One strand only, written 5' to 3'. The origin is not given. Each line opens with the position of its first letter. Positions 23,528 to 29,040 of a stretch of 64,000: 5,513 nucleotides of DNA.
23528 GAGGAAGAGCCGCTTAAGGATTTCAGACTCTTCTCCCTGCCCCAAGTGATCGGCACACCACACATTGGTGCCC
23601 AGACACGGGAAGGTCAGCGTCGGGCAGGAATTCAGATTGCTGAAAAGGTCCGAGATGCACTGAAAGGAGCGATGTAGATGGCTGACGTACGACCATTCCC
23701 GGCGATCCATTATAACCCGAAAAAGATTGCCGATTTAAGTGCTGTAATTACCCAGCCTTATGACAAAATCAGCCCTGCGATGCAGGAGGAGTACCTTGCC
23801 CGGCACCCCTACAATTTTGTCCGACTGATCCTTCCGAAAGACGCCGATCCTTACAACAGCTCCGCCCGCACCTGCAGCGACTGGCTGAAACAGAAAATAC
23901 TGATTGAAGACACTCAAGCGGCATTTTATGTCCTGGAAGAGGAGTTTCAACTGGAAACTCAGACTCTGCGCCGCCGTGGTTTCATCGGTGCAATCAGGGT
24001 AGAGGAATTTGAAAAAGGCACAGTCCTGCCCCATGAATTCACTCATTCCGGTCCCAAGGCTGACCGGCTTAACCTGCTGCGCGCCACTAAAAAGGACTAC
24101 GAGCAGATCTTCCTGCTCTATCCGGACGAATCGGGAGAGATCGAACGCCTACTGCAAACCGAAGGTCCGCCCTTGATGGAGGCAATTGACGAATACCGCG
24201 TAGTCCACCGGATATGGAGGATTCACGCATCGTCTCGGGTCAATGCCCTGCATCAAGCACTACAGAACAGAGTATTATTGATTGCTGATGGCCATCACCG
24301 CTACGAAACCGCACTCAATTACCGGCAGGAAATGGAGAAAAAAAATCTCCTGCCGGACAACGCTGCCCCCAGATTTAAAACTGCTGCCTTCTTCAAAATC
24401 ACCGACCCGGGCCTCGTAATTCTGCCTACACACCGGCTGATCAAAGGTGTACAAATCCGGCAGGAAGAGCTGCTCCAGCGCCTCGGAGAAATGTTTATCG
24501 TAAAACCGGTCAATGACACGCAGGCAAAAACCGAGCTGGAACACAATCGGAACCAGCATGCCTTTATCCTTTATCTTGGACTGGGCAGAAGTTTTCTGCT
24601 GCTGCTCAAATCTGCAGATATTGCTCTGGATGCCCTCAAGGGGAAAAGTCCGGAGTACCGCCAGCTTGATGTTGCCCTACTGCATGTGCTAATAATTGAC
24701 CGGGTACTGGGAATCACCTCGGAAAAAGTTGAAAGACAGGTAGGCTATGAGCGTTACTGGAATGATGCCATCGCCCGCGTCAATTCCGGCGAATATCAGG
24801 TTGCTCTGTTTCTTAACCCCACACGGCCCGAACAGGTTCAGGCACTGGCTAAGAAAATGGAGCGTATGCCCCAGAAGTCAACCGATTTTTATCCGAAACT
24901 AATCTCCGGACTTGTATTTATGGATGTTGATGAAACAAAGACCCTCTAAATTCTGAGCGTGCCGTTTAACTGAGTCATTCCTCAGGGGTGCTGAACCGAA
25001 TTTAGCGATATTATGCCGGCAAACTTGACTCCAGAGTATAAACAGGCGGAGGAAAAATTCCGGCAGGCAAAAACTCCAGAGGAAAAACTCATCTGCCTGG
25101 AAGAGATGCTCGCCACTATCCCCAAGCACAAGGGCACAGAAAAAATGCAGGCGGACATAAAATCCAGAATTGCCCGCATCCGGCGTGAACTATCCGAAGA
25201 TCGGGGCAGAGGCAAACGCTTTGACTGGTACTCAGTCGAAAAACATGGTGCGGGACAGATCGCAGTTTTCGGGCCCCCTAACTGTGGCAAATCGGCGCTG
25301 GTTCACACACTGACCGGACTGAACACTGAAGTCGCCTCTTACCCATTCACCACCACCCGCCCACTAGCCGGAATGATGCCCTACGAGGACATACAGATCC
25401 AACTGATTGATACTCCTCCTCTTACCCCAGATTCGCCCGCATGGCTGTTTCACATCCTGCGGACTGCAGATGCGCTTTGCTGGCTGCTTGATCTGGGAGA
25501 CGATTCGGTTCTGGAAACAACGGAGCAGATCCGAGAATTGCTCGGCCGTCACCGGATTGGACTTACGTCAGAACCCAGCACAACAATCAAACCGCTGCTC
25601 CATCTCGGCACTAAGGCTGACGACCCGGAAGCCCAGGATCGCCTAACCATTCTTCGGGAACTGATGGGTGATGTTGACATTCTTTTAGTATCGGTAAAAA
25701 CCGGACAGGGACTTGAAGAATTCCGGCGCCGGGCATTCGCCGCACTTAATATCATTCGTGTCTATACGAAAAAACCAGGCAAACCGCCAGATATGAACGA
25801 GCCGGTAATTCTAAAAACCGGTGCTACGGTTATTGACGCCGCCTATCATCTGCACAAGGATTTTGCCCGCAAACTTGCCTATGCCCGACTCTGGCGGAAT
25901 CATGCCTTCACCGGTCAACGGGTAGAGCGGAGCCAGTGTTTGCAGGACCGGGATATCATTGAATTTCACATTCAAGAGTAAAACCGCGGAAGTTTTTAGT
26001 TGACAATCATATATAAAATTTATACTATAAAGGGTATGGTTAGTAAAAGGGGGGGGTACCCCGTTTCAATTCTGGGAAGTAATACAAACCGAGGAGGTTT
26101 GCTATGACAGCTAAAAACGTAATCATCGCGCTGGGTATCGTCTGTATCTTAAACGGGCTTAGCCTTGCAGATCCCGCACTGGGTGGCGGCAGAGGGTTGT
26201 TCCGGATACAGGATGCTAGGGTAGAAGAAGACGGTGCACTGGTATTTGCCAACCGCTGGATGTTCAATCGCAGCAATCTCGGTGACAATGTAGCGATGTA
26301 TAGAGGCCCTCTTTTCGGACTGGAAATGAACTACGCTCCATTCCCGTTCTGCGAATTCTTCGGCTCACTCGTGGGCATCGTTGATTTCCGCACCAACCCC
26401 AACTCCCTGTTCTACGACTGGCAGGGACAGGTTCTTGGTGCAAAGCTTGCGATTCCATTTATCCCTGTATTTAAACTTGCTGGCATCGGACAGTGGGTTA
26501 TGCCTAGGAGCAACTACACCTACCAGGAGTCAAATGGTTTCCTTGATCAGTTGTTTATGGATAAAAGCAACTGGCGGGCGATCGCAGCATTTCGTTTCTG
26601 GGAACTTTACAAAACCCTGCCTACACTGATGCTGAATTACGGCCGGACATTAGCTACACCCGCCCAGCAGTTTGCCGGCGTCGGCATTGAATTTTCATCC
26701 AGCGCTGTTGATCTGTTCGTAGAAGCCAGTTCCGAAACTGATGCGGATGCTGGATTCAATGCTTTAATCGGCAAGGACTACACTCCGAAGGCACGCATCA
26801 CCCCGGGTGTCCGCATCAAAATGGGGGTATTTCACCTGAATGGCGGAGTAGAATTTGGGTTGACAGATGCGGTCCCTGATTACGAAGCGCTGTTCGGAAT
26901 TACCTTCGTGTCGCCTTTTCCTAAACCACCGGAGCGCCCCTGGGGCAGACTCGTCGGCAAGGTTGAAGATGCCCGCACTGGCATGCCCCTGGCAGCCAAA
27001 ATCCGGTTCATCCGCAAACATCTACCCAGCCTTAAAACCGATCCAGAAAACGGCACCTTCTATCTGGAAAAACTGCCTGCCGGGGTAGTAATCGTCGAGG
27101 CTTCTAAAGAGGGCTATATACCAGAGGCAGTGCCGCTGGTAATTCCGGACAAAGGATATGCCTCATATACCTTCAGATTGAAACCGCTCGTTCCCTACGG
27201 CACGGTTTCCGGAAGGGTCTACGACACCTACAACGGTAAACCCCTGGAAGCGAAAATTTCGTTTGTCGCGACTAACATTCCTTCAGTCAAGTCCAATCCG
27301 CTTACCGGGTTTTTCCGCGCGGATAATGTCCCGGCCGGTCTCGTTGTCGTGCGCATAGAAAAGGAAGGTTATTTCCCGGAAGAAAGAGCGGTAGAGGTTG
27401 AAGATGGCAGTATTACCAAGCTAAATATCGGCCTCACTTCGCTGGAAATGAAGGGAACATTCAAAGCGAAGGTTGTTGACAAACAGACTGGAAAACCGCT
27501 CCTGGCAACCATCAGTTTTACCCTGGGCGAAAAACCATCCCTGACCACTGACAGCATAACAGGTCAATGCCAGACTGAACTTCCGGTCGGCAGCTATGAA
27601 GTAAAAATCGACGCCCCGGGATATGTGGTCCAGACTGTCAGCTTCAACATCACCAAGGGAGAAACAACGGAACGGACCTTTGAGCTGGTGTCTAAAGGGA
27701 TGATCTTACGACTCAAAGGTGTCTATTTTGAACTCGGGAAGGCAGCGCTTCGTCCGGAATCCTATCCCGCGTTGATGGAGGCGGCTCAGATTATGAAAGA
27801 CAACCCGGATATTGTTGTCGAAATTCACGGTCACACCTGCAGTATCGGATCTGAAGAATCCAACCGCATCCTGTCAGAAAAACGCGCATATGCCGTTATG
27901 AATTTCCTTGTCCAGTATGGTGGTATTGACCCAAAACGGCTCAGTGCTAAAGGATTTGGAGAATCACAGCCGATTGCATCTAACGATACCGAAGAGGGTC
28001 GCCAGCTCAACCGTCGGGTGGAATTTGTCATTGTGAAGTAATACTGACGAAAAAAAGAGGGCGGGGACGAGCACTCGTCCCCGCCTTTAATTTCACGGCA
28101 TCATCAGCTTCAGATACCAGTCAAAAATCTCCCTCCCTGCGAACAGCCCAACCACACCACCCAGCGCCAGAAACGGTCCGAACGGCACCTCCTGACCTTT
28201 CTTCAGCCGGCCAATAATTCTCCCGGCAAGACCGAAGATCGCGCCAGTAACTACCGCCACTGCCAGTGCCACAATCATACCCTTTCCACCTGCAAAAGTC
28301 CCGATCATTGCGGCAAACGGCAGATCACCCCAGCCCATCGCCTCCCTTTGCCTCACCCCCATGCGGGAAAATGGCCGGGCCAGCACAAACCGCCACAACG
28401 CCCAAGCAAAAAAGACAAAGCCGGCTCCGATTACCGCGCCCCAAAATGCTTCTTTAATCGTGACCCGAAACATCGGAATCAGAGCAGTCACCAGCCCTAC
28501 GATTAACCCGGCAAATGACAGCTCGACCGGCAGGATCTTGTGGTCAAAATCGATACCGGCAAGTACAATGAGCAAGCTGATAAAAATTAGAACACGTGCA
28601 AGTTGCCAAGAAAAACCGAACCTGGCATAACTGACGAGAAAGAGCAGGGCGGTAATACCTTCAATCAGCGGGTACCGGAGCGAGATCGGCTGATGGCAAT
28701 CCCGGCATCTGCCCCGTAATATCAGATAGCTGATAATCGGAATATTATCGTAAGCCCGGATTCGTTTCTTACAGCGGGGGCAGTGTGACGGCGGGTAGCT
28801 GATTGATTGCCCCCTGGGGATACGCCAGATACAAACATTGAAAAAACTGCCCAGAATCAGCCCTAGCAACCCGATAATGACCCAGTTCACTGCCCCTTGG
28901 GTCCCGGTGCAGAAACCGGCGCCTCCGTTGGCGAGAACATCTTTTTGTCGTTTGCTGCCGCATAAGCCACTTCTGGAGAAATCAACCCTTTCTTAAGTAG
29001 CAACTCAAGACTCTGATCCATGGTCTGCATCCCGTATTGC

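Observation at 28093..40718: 15-gene operon that starts with an ABC transporter and a TPR-like membrane protein and continues into a type IV pilus machine lacking PilB/PilC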

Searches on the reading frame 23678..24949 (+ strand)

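Call 9: search_protein_families(library=pfam, proteins=[window:23678-24949:+], max_evalue=0.0001)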
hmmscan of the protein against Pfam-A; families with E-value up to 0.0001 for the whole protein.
window:23678-24949:+ (423 aa): 1 family
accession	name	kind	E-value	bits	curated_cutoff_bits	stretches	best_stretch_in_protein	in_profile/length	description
PF06245.16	DUF1015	-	2.4e-82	276.9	25.8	1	4-332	1-324/325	Protein of unknown function (DUF1015)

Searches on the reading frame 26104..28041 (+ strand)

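Call 5: search_protein_families(library=pfam, proteins=[window:26104-28041:+], max_evalue=0.01)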
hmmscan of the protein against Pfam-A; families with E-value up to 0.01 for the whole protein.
window:26104-28041:+ (645 aa): 5 families
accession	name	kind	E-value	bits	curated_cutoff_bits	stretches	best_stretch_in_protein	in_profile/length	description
PF00691.25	OmpA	-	2.5e-22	79.5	27.2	1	541-637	1-98/98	OmpA family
PF13620.12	CarboxypepD_reg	-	2.3e-21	76.4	32.3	3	367-445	1-82/82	Carboxypeptidase regulatory-like domain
PF13715.12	CarbopepD_reg_2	-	1.1e-11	45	32.2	0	368-446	1-78/88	CarboxypepD_reg-like domain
PF08308.17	PEGA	-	1.4e-08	34.9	20.8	1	491-529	29-68/71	PEGA domain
PF09430.16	EMC7_beta-sandw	-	0.00097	19.8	26.6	0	492-561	35-97/122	ER membrane protein complex subunit 7, beta-sandwich domain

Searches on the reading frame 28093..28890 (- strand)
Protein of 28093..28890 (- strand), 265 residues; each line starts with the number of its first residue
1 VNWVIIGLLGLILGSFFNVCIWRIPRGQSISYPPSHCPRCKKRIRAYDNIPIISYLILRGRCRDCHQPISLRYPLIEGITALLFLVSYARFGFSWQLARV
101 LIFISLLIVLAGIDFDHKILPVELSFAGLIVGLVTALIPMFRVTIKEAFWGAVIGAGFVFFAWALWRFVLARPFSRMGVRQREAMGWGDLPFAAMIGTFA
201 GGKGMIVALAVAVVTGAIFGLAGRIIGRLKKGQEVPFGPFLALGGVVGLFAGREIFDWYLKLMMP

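Call 4: search_protein_families(library=pfam, proteins=[window:28093-28890:-], max_evalue=0.01)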
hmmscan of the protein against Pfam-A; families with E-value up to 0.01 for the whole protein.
window:28093-28890:- (265 aa): 2 families
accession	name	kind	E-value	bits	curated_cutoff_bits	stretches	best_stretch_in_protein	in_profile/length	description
PF06750.18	A24_N_bact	-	2.1e-37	127.5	23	1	8-91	1-84/84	Bacterial Peptidase A24 N-terminal domain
PF01478.23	Peptidase_A24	-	9.2e-16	58.6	26.5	1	101-221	1-104/104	Type IV leader peptidase family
